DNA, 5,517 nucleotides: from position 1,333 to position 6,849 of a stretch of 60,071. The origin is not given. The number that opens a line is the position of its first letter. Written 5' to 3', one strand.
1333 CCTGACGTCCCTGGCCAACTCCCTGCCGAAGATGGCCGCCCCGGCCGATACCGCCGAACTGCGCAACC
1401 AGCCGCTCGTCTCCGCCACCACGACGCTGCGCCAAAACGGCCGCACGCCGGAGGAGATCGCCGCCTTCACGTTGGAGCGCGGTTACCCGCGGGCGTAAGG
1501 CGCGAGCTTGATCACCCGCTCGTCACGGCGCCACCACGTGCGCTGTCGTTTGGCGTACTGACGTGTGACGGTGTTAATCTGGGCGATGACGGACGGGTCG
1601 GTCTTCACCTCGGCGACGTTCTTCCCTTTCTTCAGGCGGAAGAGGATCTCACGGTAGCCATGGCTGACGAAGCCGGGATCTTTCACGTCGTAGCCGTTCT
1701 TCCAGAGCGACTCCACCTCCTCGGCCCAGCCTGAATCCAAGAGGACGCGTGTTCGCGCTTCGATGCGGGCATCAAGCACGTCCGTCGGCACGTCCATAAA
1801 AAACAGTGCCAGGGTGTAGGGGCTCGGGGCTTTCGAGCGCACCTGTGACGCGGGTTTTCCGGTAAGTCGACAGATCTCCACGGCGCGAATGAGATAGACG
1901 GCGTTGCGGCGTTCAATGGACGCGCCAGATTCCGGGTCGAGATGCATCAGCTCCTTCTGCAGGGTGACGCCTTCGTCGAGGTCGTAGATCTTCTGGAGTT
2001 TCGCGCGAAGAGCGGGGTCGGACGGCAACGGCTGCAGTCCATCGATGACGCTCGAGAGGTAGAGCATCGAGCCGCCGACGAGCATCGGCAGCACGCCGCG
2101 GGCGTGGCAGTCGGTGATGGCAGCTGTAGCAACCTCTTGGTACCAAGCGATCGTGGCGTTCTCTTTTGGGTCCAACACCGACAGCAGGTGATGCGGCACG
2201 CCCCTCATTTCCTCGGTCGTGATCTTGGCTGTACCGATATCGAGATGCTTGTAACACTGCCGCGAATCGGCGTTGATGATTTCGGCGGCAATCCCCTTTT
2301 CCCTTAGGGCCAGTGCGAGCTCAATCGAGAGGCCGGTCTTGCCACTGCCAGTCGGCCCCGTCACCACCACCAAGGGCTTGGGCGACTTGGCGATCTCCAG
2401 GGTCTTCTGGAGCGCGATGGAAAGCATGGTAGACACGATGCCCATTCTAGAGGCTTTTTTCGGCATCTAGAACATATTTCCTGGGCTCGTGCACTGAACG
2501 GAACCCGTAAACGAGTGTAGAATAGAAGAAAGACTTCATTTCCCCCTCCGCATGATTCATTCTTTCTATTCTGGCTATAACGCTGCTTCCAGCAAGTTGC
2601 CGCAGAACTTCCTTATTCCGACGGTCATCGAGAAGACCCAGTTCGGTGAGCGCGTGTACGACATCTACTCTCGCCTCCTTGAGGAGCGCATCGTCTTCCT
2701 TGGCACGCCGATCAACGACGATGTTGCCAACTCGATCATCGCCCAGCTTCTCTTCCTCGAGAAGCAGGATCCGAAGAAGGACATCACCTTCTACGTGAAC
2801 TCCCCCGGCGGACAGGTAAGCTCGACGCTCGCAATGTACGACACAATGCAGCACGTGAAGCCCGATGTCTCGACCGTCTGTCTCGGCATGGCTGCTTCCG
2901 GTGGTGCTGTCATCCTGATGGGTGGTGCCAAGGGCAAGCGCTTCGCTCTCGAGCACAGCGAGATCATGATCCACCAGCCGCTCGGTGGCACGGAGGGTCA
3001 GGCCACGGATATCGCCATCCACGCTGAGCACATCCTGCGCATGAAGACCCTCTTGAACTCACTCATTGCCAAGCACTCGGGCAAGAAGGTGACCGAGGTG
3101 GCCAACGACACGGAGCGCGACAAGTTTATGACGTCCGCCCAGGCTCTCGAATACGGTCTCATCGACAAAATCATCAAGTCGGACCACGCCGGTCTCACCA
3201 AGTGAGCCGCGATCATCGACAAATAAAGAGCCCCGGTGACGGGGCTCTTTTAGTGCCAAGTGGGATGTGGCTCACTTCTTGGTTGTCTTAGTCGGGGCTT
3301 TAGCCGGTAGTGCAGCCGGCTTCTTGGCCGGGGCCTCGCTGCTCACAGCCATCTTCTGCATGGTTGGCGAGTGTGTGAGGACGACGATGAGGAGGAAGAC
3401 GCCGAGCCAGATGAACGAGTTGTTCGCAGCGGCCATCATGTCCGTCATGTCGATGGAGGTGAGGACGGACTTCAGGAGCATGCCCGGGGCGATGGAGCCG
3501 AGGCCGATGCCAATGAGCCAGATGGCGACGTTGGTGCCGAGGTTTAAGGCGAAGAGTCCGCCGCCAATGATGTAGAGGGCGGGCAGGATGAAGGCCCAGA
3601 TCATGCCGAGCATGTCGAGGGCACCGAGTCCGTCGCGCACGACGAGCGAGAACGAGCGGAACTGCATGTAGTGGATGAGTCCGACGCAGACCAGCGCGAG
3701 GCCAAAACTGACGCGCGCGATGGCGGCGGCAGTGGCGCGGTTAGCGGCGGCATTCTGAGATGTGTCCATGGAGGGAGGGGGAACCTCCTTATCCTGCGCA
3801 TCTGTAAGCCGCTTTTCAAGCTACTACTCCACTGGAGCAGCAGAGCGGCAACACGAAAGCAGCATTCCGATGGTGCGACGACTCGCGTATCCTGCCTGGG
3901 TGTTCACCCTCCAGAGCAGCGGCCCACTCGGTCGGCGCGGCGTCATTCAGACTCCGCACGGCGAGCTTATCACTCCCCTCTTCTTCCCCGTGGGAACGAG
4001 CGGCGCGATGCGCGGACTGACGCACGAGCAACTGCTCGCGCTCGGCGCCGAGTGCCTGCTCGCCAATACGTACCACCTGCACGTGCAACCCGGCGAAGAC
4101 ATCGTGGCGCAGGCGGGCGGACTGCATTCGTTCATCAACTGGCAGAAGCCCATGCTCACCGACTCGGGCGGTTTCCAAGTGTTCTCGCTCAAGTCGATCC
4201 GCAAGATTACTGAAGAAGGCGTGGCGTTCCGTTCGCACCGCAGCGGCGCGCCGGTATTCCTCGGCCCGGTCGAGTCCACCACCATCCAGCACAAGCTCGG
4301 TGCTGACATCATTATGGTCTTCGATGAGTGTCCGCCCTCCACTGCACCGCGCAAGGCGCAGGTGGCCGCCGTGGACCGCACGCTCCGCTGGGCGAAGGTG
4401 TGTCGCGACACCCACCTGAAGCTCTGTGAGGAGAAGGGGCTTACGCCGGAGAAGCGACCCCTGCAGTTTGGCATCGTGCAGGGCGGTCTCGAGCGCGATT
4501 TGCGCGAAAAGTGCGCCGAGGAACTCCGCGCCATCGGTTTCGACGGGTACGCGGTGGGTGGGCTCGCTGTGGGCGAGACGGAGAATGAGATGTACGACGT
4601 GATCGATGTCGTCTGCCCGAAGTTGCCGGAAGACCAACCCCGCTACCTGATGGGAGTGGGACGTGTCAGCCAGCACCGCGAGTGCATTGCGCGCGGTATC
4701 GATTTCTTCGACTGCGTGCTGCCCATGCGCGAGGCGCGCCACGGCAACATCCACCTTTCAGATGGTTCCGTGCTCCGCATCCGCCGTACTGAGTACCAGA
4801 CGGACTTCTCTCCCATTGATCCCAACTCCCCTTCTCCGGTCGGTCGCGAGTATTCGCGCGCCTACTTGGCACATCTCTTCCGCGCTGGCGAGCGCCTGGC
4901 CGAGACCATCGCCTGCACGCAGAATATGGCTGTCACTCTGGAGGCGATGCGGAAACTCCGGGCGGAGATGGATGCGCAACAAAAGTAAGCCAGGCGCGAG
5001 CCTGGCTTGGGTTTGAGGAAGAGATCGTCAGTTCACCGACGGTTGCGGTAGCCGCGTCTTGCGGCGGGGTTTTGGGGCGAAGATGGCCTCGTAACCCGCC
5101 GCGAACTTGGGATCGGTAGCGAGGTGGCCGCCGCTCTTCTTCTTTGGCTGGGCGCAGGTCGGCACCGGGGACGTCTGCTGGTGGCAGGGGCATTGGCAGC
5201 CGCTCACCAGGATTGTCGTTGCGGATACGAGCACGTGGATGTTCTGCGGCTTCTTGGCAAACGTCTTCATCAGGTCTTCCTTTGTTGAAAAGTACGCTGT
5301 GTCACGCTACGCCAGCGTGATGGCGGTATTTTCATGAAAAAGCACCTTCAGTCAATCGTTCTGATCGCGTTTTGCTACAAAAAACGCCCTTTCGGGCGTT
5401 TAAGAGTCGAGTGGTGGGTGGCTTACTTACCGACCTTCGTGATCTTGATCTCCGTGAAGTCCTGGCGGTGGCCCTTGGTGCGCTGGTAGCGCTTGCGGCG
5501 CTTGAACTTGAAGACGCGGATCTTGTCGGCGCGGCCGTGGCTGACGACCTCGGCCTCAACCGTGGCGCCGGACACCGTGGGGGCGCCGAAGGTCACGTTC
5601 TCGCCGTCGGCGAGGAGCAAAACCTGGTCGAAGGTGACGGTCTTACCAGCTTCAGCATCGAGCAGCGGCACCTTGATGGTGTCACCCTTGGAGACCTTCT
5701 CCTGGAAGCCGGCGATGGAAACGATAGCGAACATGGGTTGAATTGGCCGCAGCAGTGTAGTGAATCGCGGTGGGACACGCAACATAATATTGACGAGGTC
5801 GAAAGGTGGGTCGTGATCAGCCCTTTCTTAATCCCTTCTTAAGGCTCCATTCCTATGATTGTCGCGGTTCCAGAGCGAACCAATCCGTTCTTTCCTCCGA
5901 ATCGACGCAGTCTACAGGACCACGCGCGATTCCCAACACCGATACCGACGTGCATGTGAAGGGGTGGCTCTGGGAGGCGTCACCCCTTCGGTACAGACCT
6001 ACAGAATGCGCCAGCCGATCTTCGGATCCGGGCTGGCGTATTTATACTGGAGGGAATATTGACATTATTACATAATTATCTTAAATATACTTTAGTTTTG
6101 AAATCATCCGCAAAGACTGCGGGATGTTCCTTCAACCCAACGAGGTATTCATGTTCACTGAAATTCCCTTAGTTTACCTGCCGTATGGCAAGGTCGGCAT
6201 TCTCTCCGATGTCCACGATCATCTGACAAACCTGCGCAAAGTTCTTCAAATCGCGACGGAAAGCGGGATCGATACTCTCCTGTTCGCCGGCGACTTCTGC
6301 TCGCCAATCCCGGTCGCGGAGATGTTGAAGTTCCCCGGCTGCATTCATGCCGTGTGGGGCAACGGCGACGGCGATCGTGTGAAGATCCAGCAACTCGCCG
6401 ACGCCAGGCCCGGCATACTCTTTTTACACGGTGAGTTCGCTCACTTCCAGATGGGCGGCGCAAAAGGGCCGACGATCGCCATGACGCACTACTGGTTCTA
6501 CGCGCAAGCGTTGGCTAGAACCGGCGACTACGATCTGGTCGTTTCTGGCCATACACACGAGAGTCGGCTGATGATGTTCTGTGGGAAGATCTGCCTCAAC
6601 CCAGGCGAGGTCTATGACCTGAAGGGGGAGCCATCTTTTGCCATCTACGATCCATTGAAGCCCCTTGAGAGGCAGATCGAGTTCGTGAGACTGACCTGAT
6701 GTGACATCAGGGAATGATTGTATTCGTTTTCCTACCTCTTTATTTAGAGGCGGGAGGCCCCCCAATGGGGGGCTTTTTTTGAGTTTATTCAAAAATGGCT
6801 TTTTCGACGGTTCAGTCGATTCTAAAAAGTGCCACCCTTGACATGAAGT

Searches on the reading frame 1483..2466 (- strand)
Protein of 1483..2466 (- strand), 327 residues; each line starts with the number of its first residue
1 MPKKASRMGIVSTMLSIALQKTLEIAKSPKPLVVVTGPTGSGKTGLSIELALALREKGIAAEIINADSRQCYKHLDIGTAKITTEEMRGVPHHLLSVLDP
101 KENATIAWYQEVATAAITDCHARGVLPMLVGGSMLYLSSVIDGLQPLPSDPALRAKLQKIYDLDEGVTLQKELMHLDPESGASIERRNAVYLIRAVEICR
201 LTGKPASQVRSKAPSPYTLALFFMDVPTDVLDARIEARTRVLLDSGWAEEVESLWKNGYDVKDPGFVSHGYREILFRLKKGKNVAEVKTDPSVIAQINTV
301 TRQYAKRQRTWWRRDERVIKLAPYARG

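Call 36: search_protein_families(library=pfam, proteins=[window:1483-2466:-], max_evalue=0.0001)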
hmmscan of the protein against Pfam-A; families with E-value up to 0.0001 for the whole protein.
window:1483-2466:- (327 aa): 2 families
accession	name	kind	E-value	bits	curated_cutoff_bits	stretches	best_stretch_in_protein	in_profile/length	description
PF01715.23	IPPT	-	1.9e-66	224.7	23.6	1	70-315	1-243/243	IPP transferase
PF01745.22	IPT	-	1.6e-05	24.8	20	1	33-90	4-56/233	Isopentenyl transferase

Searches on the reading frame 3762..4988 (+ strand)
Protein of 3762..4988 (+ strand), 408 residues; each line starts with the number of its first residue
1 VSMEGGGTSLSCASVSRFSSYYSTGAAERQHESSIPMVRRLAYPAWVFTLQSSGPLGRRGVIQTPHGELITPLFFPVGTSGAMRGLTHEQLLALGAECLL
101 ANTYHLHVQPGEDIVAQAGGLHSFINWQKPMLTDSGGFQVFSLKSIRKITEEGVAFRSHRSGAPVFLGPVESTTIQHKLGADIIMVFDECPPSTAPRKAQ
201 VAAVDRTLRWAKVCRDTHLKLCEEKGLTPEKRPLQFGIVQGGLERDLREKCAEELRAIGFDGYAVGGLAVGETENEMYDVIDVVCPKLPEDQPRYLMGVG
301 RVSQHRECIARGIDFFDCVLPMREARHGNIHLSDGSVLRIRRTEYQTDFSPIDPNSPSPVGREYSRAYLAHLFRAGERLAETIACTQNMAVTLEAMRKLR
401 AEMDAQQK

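Call 36: search_protein_families(library=pfam, proteins=[window:3762-4988:+], max_evalue=0.0001)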
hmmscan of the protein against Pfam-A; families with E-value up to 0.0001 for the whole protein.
window:3762-4988:+ (408 aa): 1 family
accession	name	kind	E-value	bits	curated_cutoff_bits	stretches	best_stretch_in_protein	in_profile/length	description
PF01702.25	TGT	-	1.7e-126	422.5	26.3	1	57-405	3-341/357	Queuine tRNA-ribosyltransferase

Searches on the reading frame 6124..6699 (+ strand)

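Call 36: search_protein_families(library=pfam, proteins=[window:6124-6699:+], max_evalue=0.0001)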
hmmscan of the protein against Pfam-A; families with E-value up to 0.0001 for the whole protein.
window:6124-6699:+ (191 aa): 2 families
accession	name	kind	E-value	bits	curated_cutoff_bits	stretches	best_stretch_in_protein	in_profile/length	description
PF12850.12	Metallophos_2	-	4.1e-22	79.3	27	1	23-176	2-150/154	Calcineurin-like phosphoesterase superfamily domain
PF00149.33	Metallophos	-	8.5e-09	36.6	21.5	1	23-146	2-190/191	Calcineurin-like phosphoesterase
